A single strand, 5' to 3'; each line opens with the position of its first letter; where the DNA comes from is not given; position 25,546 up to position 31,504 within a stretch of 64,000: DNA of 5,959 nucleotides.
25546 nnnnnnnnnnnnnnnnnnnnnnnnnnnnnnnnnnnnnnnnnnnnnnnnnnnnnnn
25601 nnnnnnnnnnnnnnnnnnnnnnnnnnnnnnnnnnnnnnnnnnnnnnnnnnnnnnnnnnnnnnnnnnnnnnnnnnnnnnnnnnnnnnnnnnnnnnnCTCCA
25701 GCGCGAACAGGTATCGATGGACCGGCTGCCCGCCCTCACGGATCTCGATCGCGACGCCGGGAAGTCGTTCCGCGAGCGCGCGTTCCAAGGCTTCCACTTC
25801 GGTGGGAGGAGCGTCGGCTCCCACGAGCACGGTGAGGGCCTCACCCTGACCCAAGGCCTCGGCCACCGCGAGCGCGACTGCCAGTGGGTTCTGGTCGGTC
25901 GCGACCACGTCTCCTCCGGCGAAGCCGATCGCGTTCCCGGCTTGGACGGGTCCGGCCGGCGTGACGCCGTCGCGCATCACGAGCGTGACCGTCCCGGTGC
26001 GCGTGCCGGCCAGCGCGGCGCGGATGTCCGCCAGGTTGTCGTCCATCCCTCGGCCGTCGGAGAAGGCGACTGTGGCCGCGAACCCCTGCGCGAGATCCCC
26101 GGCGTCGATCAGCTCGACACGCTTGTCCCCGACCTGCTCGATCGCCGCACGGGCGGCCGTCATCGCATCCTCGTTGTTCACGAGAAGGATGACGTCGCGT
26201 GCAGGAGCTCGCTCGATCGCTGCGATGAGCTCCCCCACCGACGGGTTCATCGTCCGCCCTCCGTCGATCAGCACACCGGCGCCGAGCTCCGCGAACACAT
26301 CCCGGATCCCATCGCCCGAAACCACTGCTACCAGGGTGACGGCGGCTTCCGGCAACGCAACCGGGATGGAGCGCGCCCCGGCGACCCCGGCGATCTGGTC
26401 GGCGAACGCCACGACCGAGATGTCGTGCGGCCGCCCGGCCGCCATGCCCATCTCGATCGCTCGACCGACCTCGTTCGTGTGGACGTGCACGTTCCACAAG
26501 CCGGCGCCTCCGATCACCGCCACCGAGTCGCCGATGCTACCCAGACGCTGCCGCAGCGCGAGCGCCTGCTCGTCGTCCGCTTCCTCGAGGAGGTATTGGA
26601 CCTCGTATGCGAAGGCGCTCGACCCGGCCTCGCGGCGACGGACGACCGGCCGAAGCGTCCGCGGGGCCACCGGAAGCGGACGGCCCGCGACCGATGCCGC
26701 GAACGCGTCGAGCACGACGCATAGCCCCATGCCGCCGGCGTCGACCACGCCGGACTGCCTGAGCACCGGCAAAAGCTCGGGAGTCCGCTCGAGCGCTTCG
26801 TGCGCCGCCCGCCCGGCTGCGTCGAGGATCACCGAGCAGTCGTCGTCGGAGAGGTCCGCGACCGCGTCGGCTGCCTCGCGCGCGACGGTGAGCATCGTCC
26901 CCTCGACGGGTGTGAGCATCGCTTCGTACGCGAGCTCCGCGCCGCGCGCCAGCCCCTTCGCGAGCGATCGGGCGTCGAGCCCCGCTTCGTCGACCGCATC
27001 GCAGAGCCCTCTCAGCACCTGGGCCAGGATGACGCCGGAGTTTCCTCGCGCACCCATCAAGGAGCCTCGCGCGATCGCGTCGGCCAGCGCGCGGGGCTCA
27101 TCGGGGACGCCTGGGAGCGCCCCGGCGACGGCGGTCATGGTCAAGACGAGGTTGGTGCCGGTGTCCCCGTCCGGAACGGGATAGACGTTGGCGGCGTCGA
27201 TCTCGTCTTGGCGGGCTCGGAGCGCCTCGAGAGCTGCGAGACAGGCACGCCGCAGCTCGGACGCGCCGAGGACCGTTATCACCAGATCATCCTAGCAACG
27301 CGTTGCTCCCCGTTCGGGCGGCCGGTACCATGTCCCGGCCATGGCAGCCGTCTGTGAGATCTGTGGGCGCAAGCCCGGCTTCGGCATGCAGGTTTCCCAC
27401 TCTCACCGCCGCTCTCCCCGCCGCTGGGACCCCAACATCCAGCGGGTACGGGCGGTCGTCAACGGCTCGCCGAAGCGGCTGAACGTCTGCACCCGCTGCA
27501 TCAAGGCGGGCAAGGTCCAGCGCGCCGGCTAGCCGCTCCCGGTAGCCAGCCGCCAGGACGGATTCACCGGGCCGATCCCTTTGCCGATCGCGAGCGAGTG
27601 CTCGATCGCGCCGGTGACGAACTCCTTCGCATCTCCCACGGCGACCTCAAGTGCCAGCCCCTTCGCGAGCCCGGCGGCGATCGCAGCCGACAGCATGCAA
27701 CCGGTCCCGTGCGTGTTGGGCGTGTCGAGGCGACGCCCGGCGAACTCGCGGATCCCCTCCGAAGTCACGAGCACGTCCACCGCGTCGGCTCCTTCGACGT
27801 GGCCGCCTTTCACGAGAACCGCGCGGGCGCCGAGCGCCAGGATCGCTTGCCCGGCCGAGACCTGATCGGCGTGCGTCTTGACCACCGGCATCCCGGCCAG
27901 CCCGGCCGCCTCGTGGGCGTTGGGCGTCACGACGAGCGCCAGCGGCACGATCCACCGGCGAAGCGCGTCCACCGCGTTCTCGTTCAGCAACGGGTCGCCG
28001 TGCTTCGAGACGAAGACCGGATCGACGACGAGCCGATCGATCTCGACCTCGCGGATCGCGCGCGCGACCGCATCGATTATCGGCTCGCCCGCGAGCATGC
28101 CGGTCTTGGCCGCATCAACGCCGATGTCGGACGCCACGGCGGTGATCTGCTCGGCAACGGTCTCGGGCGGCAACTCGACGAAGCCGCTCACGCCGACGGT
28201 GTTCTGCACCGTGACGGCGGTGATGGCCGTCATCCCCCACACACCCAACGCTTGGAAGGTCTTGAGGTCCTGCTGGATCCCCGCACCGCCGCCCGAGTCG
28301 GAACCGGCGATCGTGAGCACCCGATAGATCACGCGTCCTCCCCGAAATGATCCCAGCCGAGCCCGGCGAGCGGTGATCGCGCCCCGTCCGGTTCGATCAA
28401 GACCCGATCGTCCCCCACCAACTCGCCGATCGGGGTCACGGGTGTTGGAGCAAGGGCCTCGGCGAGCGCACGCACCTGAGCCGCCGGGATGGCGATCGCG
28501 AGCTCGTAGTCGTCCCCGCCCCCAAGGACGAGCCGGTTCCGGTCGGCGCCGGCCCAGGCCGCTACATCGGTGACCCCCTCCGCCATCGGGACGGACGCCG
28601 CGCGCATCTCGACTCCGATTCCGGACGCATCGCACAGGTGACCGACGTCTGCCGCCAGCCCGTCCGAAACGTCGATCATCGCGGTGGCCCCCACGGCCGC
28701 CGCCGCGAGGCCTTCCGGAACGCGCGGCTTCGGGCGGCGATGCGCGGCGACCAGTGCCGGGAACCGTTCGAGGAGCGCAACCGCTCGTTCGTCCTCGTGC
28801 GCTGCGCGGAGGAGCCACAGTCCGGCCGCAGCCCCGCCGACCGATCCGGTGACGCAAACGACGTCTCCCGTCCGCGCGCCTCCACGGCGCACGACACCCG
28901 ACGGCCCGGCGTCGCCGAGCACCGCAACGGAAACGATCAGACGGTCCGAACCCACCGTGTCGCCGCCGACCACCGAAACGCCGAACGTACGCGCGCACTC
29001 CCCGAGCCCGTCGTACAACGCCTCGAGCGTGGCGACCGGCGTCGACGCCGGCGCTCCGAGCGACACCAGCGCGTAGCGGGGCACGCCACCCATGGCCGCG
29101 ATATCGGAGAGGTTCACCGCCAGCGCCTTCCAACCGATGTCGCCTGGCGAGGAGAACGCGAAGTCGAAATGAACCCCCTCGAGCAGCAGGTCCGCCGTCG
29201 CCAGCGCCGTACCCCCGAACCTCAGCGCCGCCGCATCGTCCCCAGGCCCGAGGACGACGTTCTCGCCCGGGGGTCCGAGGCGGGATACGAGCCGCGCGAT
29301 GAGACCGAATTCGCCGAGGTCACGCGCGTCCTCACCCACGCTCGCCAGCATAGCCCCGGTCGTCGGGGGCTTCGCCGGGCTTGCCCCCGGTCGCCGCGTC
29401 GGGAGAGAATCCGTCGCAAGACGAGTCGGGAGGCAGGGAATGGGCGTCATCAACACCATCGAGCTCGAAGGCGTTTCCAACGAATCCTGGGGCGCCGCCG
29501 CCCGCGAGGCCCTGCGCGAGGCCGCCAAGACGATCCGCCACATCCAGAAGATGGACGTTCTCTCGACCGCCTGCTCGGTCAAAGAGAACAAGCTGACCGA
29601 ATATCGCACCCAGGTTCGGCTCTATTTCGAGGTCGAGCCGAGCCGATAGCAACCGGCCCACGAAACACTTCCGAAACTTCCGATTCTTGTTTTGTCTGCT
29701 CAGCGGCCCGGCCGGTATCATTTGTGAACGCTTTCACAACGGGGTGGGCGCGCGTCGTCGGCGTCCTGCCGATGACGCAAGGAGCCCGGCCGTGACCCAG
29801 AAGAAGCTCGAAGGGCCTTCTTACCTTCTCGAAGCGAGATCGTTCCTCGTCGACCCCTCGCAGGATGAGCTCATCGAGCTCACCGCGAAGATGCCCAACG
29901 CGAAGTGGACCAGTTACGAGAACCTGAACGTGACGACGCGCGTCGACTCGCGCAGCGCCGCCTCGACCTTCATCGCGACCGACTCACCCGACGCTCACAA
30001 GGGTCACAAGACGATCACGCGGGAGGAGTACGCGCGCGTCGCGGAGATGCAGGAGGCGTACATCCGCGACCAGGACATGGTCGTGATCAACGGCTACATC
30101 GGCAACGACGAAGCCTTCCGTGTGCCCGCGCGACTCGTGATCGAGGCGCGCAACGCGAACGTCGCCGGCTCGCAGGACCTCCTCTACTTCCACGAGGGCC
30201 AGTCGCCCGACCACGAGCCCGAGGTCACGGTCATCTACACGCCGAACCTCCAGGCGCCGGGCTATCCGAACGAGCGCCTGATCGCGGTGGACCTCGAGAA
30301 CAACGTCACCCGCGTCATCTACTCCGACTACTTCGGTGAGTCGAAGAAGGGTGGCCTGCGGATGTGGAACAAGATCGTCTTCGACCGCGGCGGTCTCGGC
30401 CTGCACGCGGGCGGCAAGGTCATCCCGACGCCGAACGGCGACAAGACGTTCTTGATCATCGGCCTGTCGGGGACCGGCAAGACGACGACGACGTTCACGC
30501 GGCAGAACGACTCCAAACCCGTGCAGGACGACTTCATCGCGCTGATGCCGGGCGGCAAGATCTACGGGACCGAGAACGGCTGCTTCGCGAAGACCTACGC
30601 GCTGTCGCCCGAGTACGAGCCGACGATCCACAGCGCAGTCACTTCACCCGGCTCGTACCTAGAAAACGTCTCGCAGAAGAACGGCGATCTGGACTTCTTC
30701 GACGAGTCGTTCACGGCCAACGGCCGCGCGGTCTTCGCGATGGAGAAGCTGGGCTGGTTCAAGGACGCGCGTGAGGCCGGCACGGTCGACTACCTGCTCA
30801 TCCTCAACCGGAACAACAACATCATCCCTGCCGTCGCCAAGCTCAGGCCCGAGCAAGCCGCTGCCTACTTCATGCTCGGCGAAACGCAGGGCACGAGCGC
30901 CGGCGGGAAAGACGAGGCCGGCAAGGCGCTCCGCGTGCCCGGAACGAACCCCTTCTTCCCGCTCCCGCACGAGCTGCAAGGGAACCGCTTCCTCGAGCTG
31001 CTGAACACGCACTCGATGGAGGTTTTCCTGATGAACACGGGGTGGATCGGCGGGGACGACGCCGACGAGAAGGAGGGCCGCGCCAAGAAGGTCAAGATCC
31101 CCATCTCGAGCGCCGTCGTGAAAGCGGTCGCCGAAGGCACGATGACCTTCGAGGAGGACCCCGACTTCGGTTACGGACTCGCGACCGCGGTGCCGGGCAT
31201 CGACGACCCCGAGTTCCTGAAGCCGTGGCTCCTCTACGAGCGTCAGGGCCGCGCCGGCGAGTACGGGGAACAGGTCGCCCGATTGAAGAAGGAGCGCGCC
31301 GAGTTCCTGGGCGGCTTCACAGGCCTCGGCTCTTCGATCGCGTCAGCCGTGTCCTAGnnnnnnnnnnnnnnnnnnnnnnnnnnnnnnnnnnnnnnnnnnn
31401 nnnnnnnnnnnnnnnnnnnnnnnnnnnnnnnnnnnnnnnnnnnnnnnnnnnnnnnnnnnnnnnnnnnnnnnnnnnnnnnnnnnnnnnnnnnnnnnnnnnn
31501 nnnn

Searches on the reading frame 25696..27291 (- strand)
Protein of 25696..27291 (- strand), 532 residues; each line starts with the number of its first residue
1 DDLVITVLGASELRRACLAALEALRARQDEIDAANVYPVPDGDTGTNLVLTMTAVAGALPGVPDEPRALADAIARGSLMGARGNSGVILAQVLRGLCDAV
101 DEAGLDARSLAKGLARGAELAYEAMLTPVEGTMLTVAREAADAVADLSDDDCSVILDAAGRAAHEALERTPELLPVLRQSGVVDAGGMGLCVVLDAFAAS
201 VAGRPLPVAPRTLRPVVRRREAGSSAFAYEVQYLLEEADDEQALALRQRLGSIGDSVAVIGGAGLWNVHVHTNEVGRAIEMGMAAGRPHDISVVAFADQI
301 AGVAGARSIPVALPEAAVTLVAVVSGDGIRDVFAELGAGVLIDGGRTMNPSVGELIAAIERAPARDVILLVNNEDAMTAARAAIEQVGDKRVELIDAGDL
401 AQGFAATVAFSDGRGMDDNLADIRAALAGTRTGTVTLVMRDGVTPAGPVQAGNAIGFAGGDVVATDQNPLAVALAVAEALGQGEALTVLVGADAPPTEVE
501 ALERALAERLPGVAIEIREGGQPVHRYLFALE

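Call 18: search_protein_families(library=pfam, proteins=[window:25696-27291:-], max_evalue=0.00001)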
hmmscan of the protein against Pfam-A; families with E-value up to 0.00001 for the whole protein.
window:25696-27291:- (532 aa): 3 families
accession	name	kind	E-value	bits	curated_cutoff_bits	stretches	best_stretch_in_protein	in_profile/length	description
PF13684.11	FakA-like_C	-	1.4e-49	168.8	23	1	320-532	2-216/216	Fatty acid kinase subunit A-like, C-terminal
PF02734.22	Dak2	-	2.4e-37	129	27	1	38-198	1-173/174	DAK2 domain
PF21645.3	FakA-like_M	-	4.1e-19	68.6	24.9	1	227-300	2-77/80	Fatty acid kinase subunit A-like, middle domain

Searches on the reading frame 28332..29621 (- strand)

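Call 18: search_protein_families(library=pfam, proteins=[window:28332-29621:-], max_evalue=0.00001)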
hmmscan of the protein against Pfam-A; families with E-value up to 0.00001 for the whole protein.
window:28332-29621:- (430 aa): 2 families
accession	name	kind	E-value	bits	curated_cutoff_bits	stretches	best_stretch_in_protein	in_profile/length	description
PF00586.29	AIRS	-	2.6e-26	92.7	24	1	127-236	1-110/112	AIR synthase related protein, N-terminal domain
PF02769.27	AIRS_C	-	2.2e-08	34.8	23.1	1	251-406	2-150/156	AIR synthase related protein, C-terminal domain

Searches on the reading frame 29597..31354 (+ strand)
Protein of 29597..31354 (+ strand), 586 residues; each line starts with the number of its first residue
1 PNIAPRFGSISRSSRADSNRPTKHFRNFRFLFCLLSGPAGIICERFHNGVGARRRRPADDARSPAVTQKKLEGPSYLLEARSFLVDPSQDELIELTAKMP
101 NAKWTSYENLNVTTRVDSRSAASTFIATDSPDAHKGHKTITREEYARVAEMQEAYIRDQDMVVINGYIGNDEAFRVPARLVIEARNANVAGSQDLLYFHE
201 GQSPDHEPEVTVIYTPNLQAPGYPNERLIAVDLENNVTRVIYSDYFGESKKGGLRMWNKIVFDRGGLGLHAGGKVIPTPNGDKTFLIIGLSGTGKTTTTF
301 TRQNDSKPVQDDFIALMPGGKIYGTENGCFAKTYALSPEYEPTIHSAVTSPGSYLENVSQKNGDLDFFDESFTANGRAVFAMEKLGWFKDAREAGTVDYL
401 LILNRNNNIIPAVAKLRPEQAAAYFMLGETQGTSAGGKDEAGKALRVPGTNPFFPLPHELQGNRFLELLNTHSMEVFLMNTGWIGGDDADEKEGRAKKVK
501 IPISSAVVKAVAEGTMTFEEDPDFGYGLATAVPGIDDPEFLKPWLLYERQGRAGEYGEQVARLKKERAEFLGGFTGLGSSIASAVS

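Call 18: search_protein_families(library=pfam, proteins=[window:29597-31354:+], max_evalue=0.00001)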
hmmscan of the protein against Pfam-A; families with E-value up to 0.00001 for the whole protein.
window:29597-31354:+ (586 aa): 1 family
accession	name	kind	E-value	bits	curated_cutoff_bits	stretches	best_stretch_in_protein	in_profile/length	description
PF01293.25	PEPCK_ATP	-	3.4e-75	254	26.5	1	85-537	5-464/465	Phosphoenolpyruvate carboxykinase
